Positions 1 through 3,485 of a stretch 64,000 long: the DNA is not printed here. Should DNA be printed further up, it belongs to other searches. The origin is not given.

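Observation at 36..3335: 1099-aa protein made almost entirely of ~130 imperfect Cys/Thr heptad repeats (x-G-x-x-T-C-x)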

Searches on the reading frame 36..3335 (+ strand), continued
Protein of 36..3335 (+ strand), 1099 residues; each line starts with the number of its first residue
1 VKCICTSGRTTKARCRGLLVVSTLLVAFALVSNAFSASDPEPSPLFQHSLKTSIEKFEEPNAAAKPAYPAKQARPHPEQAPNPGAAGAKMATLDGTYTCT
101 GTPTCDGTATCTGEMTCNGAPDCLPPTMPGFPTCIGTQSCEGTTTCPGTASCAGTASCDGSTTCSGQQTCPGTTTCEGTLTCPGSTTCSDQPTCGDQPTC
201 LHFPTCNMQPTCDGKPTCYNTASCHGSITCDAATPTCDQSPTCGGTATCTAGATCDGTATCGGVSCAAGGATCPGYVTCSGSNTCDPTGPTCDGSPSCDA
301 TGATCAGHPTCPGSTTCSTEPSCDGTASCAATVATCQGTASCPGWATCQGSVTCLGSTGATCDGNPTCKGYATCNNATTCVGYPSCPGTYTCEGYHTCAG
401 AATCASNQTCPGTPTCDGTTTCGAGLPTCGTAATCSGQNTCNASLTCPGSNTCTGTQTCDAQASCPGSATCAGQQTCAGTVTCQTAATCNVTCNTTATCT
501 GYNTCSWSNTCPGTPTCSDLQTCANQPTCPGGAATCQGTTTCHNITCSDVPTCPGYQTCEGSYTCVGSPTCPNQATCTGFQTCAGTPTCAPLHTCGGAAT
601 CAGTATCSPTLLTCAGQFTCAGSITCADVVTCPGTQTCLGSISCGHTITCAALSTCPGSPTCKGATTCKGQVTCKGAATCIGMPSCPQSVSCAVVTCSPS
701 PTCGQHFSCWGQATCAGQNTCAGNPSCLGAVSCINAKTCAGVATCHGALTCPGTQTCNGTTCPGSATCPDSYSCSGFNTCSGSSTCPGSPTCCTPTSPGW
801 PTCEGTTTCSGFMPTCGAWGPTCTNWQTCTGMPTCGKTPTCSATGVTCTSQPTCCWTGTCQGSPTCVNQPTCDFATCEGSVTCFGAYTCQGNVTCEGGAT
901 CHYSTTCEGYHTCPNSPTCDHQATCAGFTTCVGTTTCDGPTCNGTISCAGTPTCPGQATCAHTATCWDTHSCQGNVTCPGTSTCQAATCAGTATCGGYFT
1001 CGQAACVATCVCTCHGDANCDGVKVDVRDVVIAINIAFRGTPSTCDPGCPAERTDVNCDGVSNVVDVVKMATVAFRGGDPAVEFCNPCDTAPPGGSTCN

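Call 56: search_protein_families(library=pfam, proteins=[P0148, P0014], max_evalue=10)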
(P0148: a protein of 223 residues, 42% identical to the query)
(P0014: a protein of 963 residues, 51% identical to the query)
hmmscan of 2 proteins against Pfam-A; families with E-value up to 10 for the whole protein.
P0148 (223 aa): 1 family
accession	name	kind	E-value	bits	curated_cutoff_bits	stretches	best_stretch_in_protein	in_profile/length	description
PF24646.2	DUF7640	-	0.018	15.7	28.1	1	87-172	20-106/121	Domain of unknown function (DUF7640)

P0014 (963 aa): 3 families
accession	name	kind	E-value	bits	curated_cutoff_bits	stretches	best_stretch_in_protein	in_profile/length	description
PF13405.12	EF-hand_6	-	0.21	11.9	25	0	322-339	10-27/30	EF-hand domain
PF00036.39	EF-hand_1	-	0.59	10.2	25.4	0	322-338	10-26/29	EF hand domain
PF00404.24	Dockerin_1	-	1.3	9.7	22.9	0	321-370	2-48/57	Dockerin type I domain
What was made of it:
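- On Pfam DUF7640 (PF24646): Scores of 12-20 bits on the window hexads and four relatives (call 56).
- Tried and rejected: Short repeat pieces gave only sub-threshold DUF7640 hits (call 56).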

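Call 66: list_cluster_members(proteins=[window:36-3332:+, window:3342-4334:+, window:5830-8628:+, window:36213-38960:+, window:43418-44602:+, window:41997-43268:+])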
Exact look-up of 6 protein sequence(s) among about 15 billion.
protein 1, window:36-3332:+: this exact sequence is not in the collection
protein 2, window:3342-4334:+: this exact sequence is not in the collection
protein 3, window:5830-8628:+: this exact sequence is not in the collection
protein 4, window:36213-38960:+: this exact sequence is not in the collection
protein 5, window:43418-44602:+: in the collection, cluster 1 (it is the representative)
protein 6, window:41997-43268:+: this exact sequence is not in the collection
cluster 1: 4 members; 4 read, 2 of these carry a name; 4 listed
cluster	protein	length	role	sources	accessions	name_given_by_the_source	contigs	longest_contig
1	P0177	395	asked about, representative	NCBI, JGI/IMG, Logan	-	branched-chain amino acid transport system substrate-binding protein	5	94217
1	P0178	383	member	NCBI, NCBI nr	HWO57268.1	MAG TPA: ABC transporter substrate-binding protein [bacterium] | ABC transporter substrate-binding protein [bacterium]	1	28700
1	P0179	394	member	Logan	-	-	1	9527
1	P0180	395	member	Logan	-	-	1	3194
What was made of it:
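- Tried and rejected: This gave no organism name; the one cluster found is labelled only 'bacterium' (call 66).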

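Call 81: find_encoding_contigs(protein=P0001, flank=8000, max_places=1)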
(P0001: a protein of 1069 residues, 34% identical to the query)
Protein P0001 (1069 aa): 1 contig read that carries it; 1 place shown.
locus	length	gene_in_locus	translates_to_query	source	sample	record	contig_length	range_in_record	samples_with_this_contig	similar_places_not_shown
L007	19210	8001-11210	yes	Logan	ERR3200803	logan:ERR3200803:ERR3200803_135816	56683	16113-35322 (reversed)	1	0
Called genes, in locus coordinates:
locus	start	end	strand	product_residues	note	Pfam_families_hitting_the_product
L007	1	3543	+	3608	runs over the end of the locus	PF17963:Big_9, PF19077:Big_13 (faint), PF13860:FlgD_ig (weak)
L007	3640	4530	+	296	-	-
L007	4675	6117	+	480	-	PF00266:Aminotran_5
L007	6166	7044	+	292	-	PF01522:Polysacc_deac_1, PF11959:DUF3473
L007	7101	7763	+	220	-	PF08003:Methyltransf_9 (weak), PF13489:Methyltransf_23, PF00398:RrnaAD (weak), PF13649:Methyltransf_25, PF13847:Methyltransf_31, PF08241:Methyltransf_11, PF08242:Methyltransf_12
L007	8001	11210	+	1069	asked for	-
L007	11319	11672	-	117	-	PF02627:CMD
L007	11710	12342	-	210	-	-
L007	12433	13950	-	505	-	PF02074:Peptidase_M32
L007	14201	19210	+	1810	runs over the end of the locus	PF05048:NosD (faint), PF13229:Beta_helix (weak), PF17161:DUF5123 (faint), PF25788:Ig_Rha78A_N (weak), PF13229:Beta_helix (weak), PF25788:Ig_Rha78A_N (weak)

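Call 82: find_encoding_contigs(protein=P0007, flank=8000, max_places=1)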
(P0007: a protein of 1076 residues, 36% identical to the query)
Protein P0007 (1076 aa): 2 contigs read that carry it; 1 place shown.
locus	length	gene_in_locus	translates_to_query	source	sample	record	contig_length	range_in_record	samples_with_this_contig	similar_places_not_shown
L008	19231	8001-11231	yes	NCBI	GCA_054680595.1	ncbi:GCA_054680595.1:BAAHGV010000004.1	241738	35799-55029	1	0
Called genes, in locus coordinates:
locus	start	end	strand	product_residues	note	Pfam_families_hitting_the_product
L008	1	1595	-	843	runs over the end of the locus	PF09822:ABC_transp_aux (faint), PF23355:IFT52_GIFT (faint), PF14258:DUF4350 (weak)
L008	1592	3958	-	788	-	PF09822:ABC_transp_aux (faint), PF23355:IFT52_GIFT (faint), PF14258:DUF4350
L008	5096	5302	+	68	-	-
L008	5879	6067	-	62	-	-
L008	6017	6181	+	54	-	-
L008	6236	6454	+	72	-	-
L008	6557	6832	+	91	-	-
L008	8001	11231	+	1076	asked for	PF02412:TSP_3 (faint)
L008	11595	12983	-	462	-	PF02233:PNTB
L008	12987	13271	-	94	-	PF12769:PNTB_4TM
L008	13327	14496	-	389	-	PF05222:AlaDh_PNT_N, PF01262:AlaDh_PNT_C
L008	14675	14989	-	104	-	PF01906:YbjQ_1, PF23025:YbjQ_2 (weak)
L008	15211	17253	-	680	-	PF00801:PKD, PF18911:PKD_4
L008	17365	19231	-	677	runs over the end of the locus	PF00801:PKD, PF18911:PKD_4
